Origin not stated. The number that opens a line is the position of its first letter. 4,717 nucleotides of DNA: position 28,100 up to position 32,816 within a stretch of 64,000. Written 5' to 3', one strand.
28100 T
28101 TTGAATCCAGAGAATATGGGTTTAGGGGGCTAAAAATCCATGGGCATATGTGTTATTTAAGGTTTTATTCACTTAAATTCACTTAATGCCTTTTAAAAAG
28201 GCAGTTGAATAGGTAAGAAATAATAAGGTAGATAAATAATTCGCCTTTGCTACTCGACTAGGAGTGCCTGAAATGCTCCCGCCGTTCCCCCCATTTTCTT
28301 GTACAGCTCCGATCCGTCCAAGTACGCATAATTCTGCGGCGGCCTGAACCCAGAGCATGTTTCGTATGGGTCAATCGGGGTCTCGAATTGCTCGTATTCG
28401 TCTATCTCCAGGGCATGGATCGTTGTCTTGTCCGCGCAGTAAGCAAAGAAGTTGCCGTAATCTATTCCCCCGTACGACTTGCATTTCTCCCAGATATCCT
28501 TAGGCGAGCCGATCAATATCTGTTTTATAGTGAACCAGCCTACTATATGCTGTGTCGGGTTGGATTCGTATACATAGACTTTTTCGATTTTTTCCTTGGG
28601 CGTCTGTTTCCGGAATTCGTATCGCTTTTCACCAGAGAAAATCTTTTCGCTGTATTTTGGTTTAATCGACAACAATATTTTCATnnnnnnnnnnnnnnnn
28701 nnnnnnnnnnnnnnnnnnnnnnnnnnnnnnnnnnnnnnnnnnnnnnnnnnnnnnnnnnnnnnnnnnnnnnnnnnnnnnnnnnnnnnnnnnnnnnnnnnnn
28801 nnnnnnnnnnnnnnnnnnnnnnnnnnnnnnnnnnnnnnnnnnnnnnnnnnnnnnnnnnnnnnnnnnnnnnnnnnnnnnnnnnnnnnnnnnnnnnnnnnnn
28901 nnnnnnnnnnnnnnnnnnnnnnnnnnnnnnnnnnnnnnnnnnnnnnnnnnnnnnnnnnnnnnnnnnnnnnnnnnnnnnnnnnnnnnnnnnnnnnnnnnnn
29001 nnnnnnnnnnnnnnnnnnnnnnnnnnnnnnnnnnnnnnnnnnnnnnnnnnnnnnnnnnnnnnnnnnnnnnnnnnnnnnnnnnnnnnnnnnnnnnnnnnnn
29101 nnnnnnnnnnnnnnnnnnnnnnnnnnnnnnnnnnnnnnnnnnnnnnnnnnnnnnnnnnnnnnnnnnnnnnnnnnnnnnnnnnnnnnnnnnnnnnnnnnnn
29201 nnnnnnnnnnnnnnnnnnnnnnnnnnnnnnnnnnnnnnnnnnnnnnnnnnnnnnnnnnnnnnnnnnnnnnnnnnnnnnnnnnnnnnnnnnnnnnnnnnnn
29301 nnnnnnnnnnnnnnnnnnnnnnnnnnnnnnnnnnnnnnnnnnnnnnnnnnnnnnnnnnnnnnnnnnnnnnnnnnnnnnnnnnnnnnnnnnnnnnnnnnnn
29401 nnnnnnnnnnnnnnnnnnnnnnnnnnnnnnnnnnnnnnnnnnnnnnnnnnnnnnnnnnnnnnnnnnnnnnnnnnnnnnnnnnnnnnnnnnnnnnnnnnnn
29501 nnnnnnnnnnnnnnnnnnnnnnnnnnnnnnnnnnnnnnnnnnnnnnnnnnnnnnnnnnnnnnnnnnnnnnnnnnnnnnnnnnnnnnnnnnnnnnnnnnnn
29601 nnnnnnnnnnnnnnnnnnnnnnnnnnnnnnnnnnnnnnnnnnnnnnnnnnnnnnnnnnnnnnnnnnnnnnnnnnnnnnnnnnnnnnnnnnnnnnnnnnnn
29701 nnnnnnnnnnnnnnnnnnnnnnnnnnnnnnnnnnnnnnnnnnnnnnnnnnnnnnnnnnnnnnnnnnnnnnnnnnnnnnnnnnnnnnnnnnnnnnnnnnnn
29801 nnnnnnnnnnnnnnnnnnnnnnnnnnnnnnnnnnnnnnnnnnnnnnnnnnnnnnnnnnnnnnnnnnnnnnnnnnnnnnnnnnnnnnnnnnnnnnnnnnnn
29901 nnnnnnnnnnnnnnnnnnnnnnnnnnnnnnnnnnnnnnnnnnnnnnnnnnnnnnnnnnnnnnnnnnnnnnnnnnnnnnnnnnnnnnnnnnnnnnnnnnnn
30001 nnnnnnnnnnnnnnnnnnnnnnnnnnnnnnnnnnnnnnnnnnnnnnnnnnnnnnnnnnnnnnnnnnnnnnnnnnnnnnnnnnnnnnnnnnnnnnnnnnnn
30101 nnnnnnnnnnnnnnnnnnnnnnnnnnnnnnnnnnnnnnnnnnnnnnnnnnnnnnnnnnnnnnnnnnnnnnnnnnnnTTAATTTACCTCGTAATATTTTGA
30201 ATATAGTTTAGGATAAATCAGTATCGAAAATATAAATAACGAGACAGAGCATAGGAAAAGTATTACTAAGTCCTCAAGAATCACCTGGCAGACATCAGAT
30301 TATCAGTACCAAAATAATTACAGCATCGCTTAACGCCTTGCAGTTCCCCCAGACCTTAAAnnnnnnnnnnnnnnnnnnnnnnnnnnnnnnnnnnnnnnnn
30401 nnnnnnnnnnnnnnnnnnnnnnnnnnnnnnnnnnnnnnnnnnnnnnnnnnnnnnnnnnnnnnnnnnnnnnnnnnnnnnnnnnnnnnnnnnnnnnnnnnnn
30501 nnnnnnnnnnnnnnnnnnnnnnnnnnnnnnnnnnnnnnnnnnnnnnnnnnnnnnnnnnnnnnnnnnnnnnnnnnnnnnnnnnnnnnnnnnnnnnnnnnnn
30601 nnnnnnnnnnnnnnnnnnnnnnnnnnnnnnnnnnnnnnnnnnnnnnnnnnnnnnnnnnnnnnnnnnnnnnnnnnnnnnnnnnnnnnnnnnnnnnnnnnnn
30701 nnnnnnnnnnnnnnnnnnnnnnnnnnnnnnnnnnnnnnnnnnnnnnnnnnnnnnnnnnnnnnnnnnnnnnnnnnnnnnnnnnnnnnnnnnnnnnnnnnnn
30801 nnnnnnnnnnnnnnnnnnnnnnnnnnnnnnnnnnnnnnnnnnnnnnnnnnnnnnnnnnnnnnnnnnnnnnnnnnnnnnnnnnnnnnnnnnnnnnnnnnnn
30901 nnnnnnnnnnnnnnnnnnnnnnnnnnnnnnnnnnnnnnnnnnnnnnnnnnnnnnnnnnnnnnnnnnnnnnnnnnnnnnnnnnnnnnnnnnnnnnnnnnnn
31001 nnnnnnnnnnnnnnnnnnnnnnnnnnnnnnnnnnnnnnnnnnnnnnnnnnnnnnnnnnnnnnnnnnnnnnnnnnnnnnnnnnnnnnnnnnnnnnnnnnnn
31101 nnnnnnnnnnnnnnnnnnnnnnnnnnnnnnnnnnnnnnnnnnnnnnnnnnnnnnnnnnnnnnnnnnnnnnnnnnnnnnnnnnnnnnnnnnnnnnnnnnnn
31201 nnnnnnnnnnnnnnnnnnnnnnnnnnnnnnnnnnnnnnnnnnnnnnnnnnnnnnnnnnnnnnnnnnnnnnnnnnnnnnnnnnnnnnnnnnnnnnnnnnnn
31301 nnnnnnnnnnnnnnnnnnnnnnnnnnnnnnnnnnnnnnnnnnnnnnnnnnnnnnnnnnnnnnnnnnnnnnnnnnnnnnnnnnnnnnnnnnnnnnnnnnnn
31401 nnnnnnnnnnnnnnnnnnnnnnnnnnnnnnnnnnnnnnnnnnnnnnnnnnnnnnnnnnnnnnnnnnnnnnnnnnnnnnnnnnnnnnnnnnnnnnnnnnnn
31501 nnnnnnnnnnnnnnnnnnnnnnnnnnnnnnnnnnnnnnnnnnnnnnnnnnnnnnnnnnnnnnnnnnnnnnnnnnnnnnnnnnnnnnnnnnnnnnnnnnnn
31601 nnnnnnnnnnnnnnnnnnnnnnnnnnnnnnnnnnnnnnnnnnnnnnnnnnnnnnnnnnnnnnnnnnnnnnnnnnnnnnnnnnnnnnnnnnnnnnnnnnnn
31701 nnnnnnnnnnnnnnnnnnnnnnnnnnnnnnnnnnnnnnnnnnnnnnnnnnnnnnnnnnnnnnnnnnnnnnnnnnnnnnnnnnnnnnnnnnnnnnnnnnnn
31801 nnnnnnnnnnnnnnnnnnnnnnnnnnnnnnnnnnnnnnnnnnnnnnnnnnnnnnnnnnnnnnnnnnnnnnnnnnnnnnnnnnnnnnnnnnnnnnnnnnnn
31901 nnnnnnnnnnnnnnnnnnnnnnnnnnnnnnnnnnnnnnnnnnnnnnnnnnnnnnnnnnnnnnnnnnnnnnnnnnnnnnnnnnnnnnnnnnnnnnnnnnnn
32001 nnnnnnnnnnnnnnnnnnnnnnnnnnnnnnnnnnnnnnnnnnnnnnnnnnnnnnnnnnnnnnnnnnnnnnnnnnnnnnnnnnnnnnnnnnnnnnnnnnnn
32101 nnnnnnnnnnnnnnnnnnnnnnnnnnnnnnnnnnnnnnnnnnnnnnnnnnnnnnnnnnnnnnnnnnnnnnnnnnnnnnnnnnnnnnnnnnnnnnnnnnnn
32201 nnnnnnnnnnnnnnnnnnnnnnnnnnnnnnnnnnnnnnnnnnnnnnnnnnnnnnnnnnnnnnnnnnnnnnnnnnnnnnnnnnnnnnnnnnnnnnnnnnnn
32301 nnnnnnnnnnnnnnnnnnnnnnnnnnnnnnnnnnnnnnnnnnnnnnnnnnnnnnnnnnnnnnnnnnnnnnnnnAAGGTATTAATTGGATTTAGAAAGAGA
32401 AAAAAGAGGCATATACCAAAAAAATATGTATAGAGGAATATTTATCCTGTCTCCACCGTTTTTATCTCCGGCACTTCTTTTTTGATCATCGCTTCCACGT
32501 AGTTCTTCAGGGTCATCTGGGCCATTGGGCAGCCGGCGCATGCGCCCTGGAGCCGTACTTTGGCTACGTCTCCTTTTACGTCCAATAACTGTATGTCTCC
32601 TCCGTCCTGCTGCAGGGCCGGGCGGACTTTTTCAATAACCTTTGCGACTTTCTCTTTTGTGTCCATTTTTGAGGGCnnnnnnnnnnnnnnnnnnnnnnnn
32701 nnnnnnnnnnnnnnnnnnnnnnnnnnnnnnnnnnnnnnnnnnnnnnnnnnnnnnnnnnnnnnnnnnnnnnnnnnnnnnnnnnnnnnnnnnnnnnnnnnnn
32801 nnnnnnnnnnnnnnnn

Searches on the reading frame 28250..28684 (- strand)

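Call 10: search_protein_families(library=pfam, proteins=[window:28250-28684:-], max_evalue=0.01)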
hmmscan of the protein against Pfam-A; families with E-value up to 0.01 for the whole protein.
window:28250-28684:- (144 aa): 1 family
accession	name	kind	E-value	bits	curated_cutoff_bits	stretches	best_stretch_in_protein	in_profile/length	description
PF04266.20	ASCH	-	7.4e-06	27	21.2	1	5-58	1-55/103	ASCH domain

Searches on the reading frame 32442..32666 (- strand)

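Call 10: search_protein_families(library=pfam, proteins=[window:32442-32666:-], max_evalue=0.01)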
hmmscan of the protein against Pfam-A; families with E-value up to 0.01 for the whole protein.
window:32442-32666:- (74 aa): 1 family
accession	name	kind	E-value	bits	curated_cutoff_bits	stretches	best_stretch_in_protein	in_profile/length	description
PF01106.22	NifU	-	2.3e-30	105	27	1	7-72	1-67/67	NifU-like domain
